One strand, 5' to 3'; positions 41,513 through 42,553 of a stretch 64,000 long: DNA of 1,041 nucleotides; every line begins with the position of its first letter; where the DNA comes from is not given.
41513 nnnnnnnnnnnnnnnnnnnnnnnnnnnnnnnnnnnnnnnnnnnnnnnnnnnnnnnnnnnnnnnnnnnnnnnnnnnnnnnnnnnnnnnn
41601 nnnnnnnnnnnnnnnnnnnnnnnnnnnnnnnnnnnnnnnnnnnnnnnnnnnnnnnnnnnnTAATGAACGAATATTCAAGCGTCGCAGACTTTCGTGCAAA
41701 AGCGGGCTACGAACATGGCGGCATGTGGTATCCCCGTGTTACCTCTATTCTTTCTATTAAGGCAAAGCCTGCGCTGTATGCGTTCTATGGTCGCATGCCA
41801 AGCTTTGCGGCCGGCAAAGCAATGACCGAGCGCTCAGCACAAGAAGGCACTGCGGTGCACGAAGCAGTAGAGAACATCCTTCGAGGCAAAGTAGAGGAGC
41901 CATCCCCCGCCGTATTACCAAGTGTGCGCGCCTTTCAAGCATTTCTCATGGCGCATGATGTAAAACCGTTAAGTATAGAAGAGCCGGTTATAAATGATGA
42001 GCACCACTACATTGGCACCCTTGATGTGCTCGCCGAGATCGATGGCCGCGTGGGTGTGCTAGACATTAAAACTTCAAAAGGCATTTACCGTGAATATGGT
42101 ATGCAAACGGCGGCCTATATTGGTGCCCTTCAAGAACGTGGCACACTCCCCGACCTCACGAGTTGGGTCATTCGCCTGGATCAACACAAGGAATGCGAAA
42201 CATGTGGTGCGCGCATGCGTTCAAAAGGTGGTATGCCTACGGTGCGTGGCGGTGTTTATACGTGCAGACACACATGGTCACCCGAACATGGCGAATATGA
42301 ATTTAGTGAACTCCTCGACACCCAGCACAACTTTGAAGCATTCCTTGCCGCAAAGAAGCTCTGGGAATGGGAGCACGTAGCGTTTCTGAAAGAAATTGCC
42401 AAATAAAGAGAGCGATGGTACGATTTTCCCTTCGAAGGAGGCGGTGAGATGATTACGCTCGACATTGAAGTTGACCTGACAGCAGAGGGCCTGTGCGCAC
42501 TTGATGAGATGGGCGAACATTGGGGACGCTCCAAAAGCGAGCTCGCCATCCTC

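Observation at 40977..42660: Compact three-gene cluster of a DEDDh exonuclease, a RecB/Cas4-like PD-(D/E)xK nuclease with a Cys cluster, and an RHH regulator.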

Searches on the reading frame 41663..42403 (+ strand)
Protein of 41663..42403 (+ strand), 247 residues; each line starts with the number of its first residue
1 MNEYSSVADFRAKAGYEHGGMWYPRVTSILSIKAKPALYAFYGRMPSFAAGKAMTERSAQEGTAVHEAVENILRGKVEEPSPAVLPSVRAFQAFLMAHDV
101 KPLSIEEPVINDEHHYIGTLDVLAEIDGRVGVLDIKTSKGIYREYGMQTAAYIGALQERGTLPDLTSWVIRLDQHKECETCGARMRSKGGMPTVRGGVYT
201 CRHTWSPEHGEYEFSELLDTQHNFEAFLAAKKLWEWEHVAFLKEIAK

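Call 3: search_protein_families(library=pfam, proteins=[window:41663-42403:+], max_evalue=1)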
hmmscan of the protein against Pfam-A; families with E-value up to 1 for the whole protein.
window:41663-42403:+ (247 aa): 4 families
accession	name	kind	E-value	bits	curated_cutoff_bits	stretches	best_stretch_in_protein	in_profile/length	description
PF12705.13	PDDEXK_1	-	0.0011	19.4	22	1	87-173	96-190/247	PD-(D/E)XK nuclease superfamily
PF23093.1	GBD_Tenm3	-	0.062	13.6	27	1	197-223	48-73/130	Teneurin-3-like, galactose-binding domain-like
PF23783.1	Zn_ribbon_TiaS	-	0.12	12.5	27.3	1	177-189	3-15/41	TiaS C-terminal zinc ribbon domain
PF01930.23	Cas_Cas4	-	0.14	12.7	22.7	1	117-161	53-97/160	Domain of unknown function DUF83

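Call 8: search_protein_families(library=ncbifam, proteins=[window:41663-42403:+], max_evalue=1)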
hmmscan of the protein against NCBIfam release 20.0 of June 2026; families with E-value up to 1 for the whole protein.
window:41663-42403:+ (247 aa): 2 families
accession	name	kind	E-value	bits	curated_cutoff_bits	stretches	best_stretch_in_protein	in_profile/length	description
TIGR00372.1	cas4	equivalog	9.4e-06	25.6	65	1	104-160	54-113/180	CRISPR-associated protein Cas4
NF010485.0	PRK13909.1-2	equivalog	0.022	13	650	1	103-172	833-899/909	RecB-like helicase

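Call 9: search_protein_families(library=phrogs, proteins=[window:41663-42403:+], max_evalue=1)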
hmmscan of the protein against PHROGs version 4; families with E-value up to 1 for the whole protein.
window:41663-42403:+ (247 aa): 5 families
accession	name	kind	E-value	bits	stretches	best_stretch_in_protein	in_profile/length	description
phrog_298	-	DNA, RNA and nucleotide metabolism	7e-31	108.7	1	16-176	58-231/293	exonuclease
phrog_466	-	DNA, RNA and nucleotide metabolism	1.9e-12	48.3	1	56-157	209-319/446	exonuclease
phrog_69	-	DNA, RNA and nucleotide metabolism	3.3e-09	37.3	1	46-173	103-269/501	exonuclease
phrog_1706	-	DNA, RNA and nucleotide metabolism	1.5e-05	25.6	1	51-159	77-176/293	CRISPR/Cas system associated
phrog_3953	-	DNA, RNA and nucleotide metabolism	0.0082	16.9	1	48-155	30-129/186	exonuclease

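Call 10: search_protein_families(library=padloc, proteins=[window:41663-42403:+], max_evalue=1)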
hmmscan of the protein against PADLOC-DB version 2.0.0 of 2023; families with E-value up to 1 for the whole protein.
window:41663-42403:+ (247 aa): 5 families
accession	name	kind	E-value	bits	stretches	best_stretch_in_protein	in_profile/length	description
PDLC00943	Cas4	-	2.5e-06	25.6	1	104-160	54-113/180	CRISPR-associated protein Cas4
PDLC00944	Cas4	-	4.8e-06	24.9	1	106-160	55-113/177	Cas4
PDLC01250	Cas4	-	8.2e-06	24.2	1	57-160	29-105/168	"CAS-I,CAS-II,CAS-III,CAS-IV,CAS-V,CAS-VI; acquisition_associated"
PDLC00059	DruK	-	0.0041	14.4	1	99-139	110-149/326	PD-(D/E)XK nuclease superfamily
PDLC01447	Cas4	-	0.012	14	1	52-160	27-95/161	"CAS-I,CAS-II,CAS-III,CAS-IV,CAS-V,CAS-VI; acquisition_associated"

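Call 11: find_homologous_proteins(query=window:41663-42403:+)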
Query window:41663-42403:+ (247 aa): 880 proteins with E <= 0.001 among 1447 candidates; the best 120 are listed.
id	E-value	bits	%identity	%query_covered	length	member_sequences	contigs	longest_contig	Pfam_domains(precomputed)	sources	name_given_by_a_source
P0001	2.9e-152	523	93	99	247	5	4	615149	-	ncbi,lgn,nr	ncbi:MAG: hypothetical protein QY311_00265 [Candidatus Paceibacterota bacterium]|nr:MAG: hypothetica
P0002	5.8e-90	319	58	98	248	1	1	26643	PF12705.14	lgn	-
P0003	5.9e-89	316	58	98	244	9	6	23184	PF12705.14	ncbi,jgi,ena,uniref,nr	ncbi:MAG: hypothetical protein UT84_C0028G0006 [Candidatus Curtissbacteria bacterium GW2011_GWA1_40_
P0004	2.9e-88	314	58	99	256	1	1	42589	-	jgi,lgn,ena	-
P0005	6.6e-88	313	57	98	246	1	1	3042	-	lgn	-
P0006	1.6e-87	311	57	99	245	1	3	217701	-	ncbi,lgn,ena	ncbi:MAG: hypothetical protein AAB864_00405 [Patescibacteria group bacterium]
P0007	2.3e-87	311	58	95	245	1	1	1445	-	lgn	-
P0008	8.9e-87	309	55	99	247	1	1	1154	-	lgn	-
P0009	1.6e-86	308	55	100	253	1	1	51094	PF12705.14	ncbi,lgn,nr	ncbi:MAG TPA: hypothetical protein VD862_04030 [Candidatus Paceibacterota bacterium]|nr:hypothetical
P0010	2.3e-86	308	58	97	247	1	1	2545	PF12705.14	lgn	-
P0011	6.0e-86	306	57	98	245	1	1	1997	-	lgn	-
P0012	6.3e-86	306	58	99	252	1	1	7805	PF12705.14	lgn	-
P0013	1.4e-85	305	55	98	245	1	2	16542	PF12705.14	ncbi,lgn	-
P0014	1.4e-85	305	56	99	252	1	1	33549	-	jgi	jgi:hypothetical protein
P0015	2.7e-85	304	56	98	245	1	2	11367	-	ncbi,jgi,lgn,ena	-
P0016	3.9e-85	303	56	99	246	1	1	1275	PF12705.14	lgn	-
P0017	8.3e-85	302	57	99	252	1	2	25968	PF12705.14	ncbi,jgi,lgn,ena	-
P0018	9.4e-85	302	58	98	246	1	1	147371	PF12705.14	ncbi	-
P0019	1.1e-84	302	55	98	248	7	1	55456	PF12705.14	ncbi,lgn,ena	-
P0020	1.1e-84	302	57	100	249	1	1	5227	PF12705.14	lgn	-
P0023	6.2e-84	300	57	98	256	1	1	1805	PF12705.14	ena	-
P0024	6.7e-84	299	56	98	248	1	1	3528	PF12705.14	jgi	jgi:hypothetical protein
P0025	8.1e-84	299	56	98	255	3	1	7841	PF12705.14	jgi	jgi:hypothetical protein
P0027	1.9e-83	298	56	100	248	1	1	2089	PF12705.14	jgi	jgi:hypothetical protein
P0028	2.0e-83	298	56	98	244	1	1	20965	PF12705.14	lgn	-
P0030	1.3e-82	295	56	97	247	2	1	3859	PF12705.14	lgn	-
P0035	4.9e-82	293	54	99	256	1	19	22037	PF12705.14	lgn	-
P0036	5.2e-82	293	56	99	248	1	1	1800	PF12705.14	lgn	-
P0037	7.0e-82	293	57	99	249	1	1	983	PF12705.14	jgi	jgi:hypothetical protein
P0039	1.1e-81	292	52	98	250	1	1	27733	PF12705.14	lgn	-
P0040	1.5e-81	292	56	98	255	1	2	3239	PF12705.14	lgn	-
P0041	2.3e-81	291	56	98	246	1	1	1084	PF12705.14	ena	-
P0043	5.0e-81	290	54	100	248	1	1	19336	PF12705.14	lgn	-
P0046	1.6e-80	288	54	98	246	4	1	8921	PF12705.14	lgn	-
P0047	1.6e-80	288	52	98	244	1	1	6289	PF12705.14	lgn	-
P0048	2.1e-80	288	54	99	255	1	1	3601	PF12705.14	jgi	jgi:hypothetical protein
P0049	2.1e-80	288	54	100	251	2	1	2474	PF12705.14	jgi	jgi:hypothetical protein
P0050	4.0e-80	287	55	98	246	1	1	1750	PF12705.14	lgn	-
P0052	4.3e-80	287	56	98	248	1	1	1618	PF12705.14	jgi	jgi:hypothetical protein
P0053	5.2e-80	287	51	99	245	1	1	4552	PF12705.14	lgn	-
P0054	5.6e-80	287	56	98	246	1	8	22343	PF12705.14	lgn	-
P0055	5.9e-80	287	55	98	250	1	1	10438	PF12705.14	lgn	-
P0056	1.1e-79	286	54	99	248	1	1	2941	PF12705.14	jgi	jgi:hypothetical protein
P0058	1.4e-79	285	55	98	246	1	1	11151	PF12705.14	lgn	-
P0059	1.6e-79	285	56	98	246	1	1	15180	PF12705.14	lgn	-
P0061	1.8e-79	285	54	98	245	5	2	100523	PF12705.14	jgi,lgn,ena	-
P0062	2.3e-79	285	54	98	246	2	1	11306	PF12705.14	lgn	-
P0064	2.6e-79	284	54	99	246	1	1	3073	PF12705.14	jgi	-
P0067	3.7e-79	284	54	99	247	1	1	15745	PF12705.14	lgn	-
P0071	1.2e-78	282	55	98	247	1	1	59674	PF12705.14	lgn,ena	-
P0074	2.3e-78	281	54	98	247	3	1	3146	PF12705.14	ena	-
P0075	2.7e-78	281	53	98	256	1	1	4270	PF12705.14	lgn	-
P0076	3.5e-78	281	53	98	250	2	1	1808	PF12705.14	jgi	jgi:hypothetical protein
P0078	4.6e-78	280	53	99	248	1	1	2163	PF12705.14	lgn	-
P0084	1.8e-77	278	51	99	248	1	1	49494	PF12705.14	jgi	jgi:hypothetical protein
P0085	2.4e-77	278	52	98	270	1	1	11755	PF12705.14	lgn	-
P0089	4.3e-77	277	53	98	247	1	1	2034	PF12705.14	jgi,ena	-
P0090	4.3e-77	277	51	98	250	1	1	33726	PF12705.14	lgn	-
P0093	4.8e-77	277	54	98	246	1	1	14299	PF12705.14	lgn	-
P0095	5.9e-77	277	55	98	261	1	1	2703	PF12705.14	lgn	-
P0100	9.4e-77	276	52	99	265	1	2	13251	PF12705.14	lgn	-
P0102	1.4e-76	275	51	98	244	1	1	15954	PF12705.14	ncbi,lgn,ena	-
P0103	1.4e-76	275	53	100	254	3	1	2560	PF12705.14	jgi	-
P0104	1.5e-76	275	54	100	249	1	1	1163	PF12705.14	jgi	jgi:hypothetical protein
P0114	9.7e-76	273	55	98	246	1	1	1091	PF12705.14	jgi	jgi:hypothetical protein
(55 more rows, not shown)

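Call 12: find_encoding_contigs(protein=P0001, flank=6000, max_places=3)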
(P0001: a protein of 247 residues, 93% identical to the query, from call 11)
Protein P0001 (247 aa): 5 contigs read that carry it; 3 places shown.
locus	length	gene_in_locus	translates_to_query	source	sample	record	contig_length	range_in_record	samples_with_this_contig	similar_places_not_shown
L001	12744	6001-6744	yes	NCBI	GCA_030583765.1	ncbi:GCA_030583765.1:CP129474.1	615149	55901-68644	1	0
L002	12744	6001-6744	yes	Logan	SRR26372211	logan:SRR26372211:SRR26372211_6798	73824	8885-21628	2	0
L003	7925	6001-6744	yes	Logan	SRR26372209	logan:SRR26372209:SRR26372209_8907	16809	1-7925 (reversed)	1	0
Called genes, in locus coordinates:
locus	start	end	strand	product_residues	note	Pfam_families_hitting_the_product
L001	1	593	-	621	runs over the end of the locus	PF17764:PriA_3primeBD (weak)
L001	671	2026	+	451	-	PF00749:tRNA-synt_1c, PF19269:Anticodon_2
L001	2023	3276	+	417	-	PF01551:Peptidase_M23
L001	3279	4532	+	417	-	PF01266:DAO (faint), PF07992:Pyr_redox_2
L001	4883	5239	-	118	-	-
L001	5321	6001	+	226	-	PF13482:RNase_H_2, PF10108:DNA_pol_B_exo2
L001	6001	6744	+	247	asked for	-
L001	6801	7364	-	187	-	-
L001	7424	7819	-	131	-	-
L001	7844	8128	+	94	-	PF01016:Ribosomal_L27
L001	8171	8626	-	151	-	PF01281:Ribosomal_L9_N, PF03948:Ribosomal_L9_C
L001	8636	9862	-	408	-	PF00595:PDZ, PF13180:PDZ_2, PF17820:PDZ_6, PF03572:Peptidase_S41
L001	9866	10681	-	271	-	PF00535:Glycos_transf_2, PF13641:Glyco_tranf_2_3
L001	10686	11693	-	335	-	PF03816:LytR_cpsA_psr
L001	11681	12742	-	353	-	PF00535:Glycos_transf_2, PF13641:Glyco_tranf_2_3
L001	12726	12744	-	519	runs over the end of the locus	PF04932:Wzy_C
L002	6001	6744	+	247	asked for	-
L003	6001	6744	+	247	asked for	-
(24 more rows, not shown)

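Call 13: find_encoding_contigs(protein=P0003, flank=6000, max_places=3)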
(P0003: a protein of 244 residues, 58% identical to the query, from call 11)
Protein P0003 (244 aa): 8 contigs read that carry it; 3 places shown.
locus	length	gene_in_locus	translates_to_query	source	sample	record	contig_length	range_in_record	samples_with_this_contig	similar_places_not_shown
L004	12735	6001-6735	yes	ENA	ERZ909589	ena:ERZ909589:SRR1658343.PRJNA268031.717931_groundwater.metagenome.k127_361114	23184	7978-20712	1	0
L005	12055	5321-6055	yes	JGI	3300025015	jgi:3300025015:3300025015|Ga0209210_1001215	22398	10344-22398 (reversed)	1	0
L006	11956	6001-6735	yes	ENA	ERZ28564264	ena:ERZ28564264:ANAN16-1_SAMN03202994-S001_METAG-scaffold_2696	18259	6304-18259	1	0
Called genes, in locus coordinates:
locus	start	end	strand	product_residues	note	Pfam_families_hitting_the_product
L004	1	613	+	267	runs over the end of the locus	-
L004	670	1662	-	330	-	PF00551:Formyl_trans_N, PF02911:Formyl_trans_C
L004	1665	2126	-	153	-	PF01327:Pep_deformylase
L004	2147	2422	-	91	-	-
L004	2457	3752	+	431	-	PF00749:tRNA-synt_1c, PF19269:Anticodon_2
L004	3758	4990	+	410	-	PF01551:Peptidase_M23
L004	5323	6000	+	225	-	PF13482:RNase_H_2, PF10108:DNA_pol_B_exo2, PF03104:DNA_pol_B_exo1 (faint)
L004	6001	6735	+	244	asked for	PF12705:PDDEXK_1 (weak)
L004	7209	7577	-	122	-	PF08722:Tn7_TnsA-like_N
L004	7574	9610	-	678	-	PF00270:DEAD (weak), PF04851:ResIII, PF18766:SWI2_SNF2 (weak)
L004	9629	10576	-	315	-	PF01936:NYN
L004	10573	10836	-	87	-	PF13280:WYL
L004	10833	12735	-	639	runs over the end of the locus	PF01555:N6_N4_Mtase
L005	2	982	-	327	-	?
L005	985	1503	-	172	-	PF01327:Pep_deformylase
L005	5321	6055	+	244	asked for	PF12705:PDDEXK_1 (weak)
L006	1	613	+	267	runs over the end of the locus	-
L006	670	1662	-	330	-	PF00551:Formyl_trans_N, PF02911:Formyl_trans_C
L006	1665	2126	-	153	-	PF01327:Pep_deformylase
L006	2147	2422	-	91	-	-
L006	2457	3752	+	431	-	PF00749:tRNA-synt_1c, PF19269:Anticodon_2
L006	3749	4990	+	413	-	PF01551:Peptidase_M23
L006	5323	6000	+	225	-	PF13482:RNase_H_2, PF10108:DNA_pol_B_exo2, PF03104:DNA_pol_B_exo1 (faint)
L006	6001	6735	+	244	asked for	PF12705:PDDEXK_1 (weak)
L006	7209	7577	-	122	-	PF08722:Tn7_TnsA-like_N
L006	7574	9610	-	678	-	PF00270:DEAD (weak), PF04851:ResIII, PF18766:SWI2_SNF2 (weak)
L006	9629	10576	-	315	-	PF01936:NYN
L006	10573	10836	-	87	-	PF13280:WYL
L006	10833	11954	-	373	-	?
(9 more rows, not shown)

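Call 14: find_encoding_contigs(protein=P0006, flank=6000, max_places=3)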
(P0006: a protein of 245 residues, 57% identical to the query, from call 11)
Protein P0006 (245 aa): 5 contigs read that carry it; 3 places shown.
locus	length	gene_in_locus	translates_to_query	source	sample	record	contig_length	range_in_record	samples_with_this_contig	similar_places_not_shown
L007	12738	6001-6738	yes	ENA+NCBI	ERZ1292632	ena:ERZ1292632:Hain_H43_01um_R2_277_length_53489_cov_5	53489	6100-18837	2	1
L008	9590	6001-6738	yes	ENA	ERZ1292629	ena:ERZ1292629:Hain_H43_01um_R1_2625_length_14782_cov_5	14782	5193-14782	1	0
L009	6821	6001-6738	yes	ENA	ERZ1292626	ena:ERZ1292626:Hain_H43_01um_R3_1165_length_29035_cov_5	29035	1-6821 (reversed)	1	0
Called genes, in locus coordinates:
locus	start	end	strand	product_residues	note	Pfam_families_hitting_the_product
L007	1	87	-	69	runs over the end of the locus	-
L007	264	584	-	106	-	-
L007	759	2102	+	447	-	PF00749:tRNA-synt_1c, PF19269:Anticodon_2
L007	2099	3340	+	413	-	PF24161:CCDC39 (weak), PF01551:Peptidase_M23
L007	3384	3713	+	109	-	-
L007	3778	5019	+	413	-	PF00070:Pyr_redox (faint), PF07992:Pyr_redox_2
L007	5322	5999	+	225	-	PF13482:RNase_H_2, PF03104:DNA_pol_B_exo1 (weak), PF10108:DNA_pol_B_exo2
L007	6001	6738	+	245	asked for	-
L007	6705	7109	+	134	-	-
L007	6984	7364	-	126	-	-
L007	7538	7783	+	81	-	PF01016:Ribosomal_L27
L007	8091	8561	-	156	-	PF01281:Ribosomal_L9_N, PF03948:Ribosomal_L9_C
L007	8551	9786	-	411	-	PF22694:CtpB_N-like, PF00595:PDZ, PF13180:PDZ_2, PF17820:PDZ_6, PF03572:Peptidase_S41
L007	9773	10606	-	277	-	PF00535:Glycos_transf_2, PF13641:Glyco_tranf_2_3, PF13632:Glyco_trans_2_3 (weak)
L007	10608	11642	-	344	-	PF03816:LytR_cpsA_psr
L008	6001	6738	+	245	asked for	-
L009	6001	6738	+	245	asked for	-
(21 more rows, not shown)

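Call 15: search_solved_structures(query=window:41663-42403:+, max_evalue=1, show_alignments=2)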
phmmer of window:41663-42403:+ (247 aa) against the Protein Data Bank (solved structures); distinct sequences matched with E-value up to 1: 4.
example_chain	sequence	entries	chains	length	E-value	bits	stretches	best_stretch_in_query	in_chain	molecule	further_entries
8xa9_A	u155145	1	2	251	0.001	22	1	55-156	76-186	Mitochondrial genome maintenance exonuclease 1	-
5zyu_A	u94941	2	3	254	0.0011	22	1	55-156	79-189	Mitochondrial genome maintenance exonuclease 1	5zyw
5zyt_A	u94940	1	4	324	0.0017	21.3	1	55-156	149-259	Mitochondrial genome maintenance exonuclease 1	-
5zyv_A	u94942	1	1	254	0.011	18.6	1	60-156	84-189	Mitochondrial genome maintenance exonuclease 1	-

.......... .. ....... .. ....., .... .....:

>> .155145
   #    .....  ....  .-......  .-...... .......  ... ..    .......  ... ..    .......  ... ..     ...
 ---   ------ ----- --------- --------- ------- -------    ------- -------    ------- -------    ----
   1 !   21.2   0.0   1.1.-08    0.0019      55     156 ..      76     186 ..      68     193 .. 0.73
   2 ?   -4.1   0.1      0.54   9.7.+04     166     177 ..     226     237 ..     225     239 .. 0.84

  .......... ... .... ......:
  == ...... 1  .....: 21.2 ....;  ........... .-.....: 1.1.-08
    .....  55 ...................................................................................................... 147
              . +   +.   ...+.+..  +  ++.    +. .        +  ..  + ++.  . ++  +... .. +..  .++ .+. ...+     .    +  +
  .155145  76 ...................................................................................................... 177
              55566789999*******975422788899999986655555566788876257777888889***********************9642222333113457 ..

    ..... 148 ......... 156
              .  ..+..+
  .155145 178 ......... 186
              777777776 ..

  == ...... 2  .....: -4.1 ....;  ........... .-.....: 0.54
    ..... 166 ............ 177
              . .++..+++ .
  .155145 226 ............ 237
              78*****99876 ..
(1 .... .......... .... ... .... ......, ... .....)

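Call 20: find_related_loci(query=A1, collection=genome_contigs, flank=4000)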
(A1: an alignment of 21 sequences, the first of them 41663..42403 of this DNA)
Query A1 (247 aa) in genome_contigs; peptide patterns used: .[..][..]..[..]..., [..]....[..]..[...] (x = any residue, [..] = any of these).
599 stretches matched a pattern (row limit reached: there are more); 540 encode a relative of the query (tblastn E <= 1e-3); the best 80 are kept; 80 distinct loci.
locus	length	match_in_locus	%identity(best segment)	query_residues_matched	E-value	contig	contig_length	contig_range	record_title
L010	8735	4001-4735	98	1-245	8e-164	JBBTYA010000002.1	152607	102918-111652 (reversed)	MAG: Patescibacteria group bacterium isolate H51-bin004_1 H51_bin004_1_000000000002, whole genome shotgun sequence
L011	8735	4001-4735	57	1-245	6e-93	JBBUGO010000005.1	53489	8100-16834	MAG: Patescibacteria group bacterium isolate H43-bin064_1 H43_bin064_1_000000000005, whole genome shotgun sequence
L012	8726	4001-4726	55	4-245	3e-91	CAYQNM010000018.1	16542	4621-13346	MAG TPA_asm: uncultured Candidatus Saccharibacteria bacterium isolate SRP193066_co2_106 genome assembly, contig: NODE_18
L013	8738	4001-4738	55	1-245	4e-91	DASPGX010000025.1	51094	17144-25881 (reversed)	MAG TPA_asm: Candidatus Paceibacterota bacterium isolate SMAG_U16462 k141_92741, whole genome shotgun sequence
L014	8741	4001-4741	56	3-245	2e-90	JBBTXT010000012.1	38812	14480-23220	MAG: Patescibacteria group bacterium isolate H51-bin081_1 H51_bin081_1_000000000012, whole genome shotgun sequence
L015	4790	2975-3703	56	4-245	7e-87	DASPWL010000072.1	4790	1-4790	MAG TPA_asm: Candidatus Paceibacterota bacterium isolate SMAG_U11540 k141_962069, whole genome shotgun sequence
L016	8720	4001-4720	55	4-243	1e-86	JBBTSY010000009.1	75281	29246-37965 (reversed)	MAG: Patescibacteria group bacterium isolate H41-bin026_1 H41_bin026_1_000000000009, whole genome shotgun sequence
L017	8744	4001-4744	52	4-247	2e-85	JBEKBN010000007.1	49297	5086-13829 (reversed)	MAG: Minisyncoccia bacterium isolate SPRUCE 137 SPRUCE_137_7, whole genome shotgun sequence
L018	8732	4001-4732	55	3-245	3e-84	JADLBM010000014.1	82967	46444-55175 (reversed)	MAG: Candidatus Yanofskybacteria bacterium isolate SJ168 c_000000752096, whole genome shotgun sequence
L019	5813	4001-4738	52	4-245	3e-83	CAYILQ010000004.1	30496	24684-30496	MAG TPA_asm: uncultured Candidatus Saccharibacteria bacterium isolate ERP119705_co24_158 genome assembly, contig: NODE_1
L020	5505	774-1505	53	3-245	2e-83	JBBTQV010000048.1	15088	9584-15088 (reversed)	MAG: Patescibacteria group bacterium isolate H41-bin111_1 H41_bin111_1_000000000048, whole genome shotgun sequence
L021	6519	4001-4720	53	4-242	1e-82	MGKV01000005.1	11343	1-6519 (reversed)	MAG: Candidatus Yanofskybacteria bacterium RIFCSPLOWO2_02_FULL_45_18 rifcsplowo2_02_scaffold_13438, whole genome shotgun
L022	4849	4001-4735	55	3-246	2e-82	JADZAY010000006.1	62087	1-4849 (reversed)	MAG: Candidatus Yanofskybacteria bacterium isolate SJ643 c_000000307833, whole genome shotgun sequence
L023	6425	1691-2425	54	3-245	9e-82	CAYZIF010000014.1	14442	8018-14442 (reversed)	MAG TPA_asm: uncultured Candidatus Saccharibacteria bacterium isolate ERP113451_co1_213 genome assembly, contig: NODE_49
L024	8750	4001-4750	49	1-245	2e-81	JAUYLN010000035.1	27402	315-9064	MAG: bacterium isolate C24_metabat.bin.36 C24_k141_406994, whole genome shotgun sequence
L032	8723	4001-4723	50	4-245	1e-79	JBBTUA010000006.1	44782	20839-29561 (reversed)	MAG: Patescibacteria group bacterium isolate H51-bin010_1 H51_bin010_1_000000000006, whole genome shotgun sequence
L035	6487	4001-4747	50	4-247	2e-79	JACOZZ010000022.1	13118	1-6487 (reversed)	MAG: Candidatus Yanofskybacteria bacterium isolate NC_groundwater_218_Ag_S-0.1um_43_10 S4_GD2017_2_S1_scaffold_6060, who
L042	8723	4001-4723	48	4-245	7e-79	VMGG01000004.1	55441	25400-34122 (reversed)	MAG: Parcubacteria group bacterium Gr01-1014_2 G01um10142_scaffold_579, whole genome shotgun sequence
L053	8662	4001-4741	51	4-245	2e-77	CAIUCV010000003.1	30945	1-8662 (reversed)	MAG: Candidatus Yanofskybacteria bacterium isolate D14_bin-0819 genome assembly, contig: bin-0819:03/23, whole genome sh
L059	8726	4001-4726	49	4-245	4e-77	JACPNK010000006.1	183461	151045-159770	MAG: Candidatus Yanofskybacteria bacterium isolate NC_groundwater_573_Ag_S-0.1um_42_50 S35_SO-1_scaffold_115732, whole g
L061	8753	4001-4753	47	1-245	2e-76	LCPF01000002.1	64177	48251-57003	MAG: Candidatus Jorgensenbacteria bacterium GW2011_GWA1_48_11 UY23_C0002, whole genome shotgun sequence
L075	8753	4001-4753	50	1-245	7e-75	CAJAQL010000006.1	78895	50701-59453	MAG: uncultured Parcubacteria group bacterium isolate B-4_bin-014 genome assembly, contig: bin-014:06/38, whole genome s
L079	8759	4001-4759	46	4-246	2e-74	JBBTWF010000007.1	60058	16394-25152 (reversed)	MAG: Patescibacteria group bacterium isolate H41-bin263_1 H41_bin263_1_000000000007, whole genome shotgun sequence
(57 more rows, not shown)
